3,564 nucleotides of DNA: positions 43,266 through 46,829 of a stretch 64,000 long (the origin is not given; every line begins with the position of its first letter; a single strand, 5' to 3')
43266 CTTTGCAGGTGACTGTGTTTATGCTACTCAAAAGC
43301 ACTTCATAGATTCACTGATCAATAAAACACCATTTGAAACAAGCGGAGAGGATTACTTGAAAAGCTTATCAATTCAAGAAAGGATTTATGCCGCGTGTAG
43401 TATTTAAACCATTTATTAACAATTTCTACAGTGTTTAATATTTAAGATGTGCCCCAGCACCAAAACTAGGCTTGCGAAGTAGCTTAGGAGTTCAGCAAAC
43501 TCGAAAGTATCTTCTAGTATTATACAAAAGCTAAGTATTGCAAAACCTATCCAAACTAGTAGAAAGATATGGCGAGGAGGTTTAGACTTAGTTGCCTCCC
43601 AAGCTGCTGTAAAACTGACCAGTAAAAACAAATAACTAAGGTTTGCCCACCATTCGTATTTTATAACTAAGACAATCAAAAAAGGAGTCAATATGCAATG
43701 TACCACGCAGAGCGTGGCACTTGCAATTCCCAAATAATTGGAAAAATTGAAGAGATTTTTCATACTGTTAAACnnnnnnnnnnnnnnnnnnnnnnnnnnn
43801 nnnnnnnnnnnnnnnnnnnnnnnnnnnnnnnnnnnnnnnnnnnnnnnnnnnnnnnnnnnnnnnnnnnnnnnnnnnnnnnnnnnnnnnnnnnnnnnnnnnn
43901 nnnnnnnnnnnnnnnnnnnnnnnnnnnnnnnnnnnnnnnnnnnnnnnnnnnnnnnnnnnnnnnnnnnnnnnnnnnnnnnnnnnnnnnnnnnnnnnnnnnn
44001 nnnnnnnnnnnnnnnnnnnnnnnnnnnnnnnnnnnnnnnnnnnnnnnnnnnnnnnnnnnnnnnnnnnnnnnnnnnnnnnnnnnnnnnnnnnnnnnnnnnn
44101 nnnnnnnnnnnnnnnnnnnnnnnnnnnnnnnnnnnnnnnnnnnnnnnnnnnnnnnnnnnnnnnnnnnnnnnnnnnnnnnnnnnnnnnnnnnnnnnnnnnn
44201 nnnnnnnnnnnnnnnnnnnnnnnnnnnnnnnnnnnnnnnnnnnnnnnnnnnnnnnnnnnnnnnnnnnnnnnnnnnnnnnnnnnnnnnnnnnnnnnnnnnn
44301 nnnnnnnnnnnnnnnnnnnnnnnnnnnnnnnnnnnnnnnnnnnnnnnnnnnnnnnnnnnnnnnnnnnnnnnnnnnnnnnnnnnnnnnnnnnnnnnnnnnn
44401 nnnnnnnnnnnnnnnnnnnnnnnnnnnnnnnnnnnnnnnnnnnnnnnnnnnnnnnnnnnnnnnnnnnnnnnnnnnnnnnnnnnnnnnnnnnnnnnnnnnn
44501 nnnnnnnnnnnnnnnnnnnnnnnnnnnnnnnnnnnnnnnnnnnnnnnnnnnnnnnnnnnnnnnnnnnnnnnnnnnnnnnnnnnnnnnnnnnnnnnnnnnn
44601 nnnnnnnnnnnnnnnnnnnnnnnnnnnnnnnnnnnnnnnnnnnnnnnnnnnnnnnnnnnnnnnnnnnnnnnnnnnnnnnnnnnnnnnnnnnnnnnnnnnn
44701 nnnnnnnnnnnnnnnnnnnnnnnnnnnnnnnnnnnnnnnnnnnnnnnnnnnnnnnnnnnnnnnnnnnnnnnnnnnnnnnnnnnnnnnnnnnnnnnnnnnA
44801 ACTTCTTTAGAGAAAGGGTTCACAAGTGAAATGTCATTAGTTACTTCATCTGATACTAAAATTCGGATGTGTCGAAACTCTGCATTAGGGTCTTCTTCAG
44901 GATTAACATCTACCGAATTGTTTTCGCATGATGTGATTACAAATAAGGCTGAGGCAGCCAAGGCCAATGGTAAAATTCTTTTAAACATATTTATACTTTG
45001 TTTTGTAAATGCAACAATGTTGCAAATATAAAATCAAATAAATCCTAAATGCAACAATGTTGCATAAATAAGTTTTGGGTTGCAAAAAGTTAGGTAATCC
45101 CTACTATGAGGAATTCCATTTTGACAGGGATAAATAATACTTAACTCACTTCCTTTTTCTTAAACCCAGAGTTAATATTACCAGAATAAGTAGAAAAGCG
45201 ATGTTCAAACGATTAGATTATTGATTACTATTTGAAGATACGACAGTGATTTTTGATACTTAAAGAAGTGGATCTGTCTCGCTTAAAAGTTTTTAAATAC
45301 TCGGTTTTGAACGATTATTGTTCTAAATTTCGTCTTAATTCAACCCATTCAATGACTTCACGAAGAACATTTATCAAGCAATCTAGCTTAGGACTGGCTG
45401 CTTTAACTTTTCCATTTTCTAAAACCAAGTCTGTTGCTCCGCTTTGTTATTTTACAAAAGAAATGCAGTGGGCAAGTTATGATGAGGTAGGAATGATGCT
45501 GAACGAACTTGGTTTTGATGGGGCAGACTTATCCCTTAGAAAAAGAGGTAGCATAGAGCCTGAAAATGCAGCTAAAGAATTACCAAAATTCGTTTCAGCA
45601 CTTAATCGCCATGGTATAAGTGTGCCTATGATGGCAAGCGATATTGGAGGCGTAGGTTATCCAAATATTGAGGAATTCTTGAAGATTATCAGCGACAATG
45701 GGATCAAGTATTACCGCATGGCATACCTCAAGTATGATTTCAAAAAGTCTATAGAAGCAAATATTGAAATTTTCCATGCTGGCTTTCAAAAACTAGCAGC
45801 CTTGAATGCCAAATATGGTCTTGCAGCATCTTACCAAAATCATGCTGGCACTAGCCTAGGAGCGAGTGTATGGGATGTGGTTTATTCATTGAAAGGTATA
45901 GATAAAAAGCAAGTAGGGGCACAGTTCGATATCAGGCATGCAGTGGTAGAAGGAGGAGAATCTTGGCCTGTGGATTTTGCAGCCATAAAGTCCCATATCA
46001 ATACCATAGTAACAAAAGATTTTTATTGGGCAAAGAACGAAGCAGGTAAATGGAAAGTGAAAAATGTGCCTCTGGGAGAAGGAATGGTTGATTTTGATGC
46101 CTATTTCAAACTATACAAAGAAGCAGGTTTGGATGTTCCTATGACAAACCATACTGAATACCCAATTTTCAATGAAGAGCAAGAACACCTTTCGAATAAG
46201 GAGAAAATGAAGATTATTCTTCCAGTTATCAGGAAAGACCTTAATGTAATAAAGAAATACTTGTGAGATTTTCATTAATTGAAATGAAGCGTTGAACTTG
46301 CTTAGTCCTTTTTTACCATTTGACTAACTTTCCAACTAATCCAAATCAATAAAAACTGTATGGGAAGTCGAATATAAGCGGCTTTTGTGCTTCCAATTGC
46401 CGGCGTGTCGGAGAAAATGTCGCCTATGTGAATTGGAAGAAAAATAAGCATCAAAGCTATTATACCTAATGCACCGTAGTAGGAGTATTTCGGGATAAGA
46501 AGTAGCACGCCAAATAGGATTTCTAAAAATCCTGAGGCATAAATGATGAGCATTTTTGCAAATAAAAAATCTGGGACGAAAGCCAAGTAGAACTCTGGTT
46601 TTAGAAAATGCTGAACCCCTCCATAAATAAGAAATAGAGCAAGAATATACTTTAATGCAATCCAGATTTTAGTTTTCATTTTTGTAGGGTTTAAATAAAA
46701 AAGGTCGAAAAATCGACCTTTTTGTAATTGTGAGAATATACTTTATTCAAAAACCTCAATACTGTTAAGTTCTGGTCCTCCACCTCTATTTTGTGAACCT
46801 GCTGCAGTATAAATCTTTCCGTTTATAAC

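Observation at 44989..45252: Pair of perfect 15-bp palindromes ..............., 40 bp apart, in a divergent promoter region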

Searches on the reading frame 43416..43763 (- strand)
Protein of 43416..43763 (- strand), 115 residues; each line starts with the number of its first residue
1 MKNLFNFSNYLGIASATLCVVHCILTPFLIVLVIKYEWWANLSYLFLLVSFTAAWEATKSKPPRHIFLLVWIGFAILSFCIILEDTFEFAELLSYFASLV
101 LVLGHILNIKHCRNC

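Call 5: search_protein_families(library=pfam, proteins=[window:43416-43763:-], max_evalue=0.01)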
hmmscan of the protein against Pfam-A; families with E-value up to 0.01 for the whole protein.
window:43416-43763:- (115 aa): 1 family
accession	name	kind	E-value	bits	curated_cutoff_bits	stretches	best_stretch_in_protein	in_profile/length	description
PF03203.19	MerC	-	1.6e-15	58.1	27.6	1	10-110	2-108/108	MerC mercury resistance protein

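Call 6: search_protein_families(library=ncbifam, proteins=[window:43416-43763:-], max_evalue=0.1)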
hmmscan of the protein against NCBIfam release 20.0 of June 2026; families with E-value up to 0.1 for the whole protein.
window:43416-43763:- (115 aa): 0 families

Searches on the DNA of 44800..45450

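Call 64: search_rna_families(source=window, start=44800, end=45450, threshold=evalue, max_evalue=1)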
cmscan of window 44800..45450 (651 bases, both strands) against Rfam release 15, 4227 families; matches with E-value up to 1: 2.
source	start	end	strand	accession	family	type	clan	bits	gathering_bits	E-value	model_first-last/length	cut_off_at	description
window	45007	45067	+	RF01666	rox2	Cis-reg;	-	22.7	55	0.26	1-71/71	no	Drosophila rox2 ncRNA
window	45004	45070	-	RF00667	mir-33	Gene; miRNA;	-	17.5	50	0.39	1-69/69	no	mir-33 microRNA precursor family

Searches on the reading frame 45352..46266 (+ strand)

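Call 5: search_protein_families(library=pfam, proteins=[window:45352-46266:+], max_evalue=0.01)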
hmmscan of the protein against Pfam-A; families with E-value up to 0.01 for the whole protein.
window:45352-46266:+ (304 aa): 1 family
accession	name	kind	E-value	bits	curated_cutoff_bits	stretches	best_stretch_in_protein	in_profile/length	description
PF01261.30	AP_endonuc_2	-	1.8e-18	67.6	31.1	1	51-275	5-235/249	Xylose isomerase-like TIM barrel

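Call 6: search_protein_families(library=ncbifam, proteins=[window:45352-46266:+], max_evalue=0.1)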
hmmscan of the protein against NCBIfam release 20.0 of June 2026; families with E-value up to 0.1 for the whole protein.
window:45352-46266:+ (304 aa): 5 families
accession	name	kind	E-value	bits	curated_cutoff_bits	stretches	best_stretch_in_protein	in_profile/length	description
NF009689.0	PRK13210.1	subfamily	0.00041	19.6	200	1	208-266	197-254/286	L-ribulose-5-phosphate 3-epimerase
NF009688.0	PRK13209.1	subfamily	0.00068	18.7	317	1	135-264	130-250/286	L-ribulose-5-phosphate 3-epimerase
TIGR00542.1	hxl6Piso_put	equivalog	0.004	16.5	272.15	1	211-263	199-244/279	L-ribulose-5-phosphate 3-epimerase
TIGR04379.1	myo_inos_iolE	equivalog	0.012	15.1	290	1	135-207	125-196/290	myo-inosose-2 dehydratase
TIGR01409.1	TAT_signal_seq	domain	0.046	14.1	16.7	1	2-20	1-19/29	twin-arginine translocation signal domain-containing protein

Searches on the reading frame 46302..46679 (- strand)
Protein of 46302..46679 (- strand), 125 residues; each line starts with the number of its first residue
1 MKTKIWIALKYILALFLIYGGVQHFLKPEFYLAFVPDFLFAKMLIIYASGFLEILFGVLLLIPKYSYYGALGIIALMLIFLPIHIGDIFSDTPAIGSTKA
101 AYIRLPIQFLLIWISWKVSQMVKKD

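Call 5: search_protein_families(library=pfam, proteins=[window:46302-46679:-], max_evalue=0.01)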
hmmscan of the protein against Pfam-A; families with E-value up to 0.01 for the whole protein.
window:46302-46679:- (125 aa): 3 families
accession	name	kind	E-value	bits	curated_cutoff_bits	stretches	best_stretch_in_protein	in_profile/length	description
PF07291.16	MauE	-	1.4e-06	29.1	27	1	5-81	4-84/128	Methylamine utilisation protein MauE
PF07681.17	DoxX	-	0.00085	20.3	23.6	1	9-79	5-78/85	DoxX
PF13564.11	DoxX_2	-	0.0028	18.2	26.3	1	9-79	2-76/103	DoxX-like family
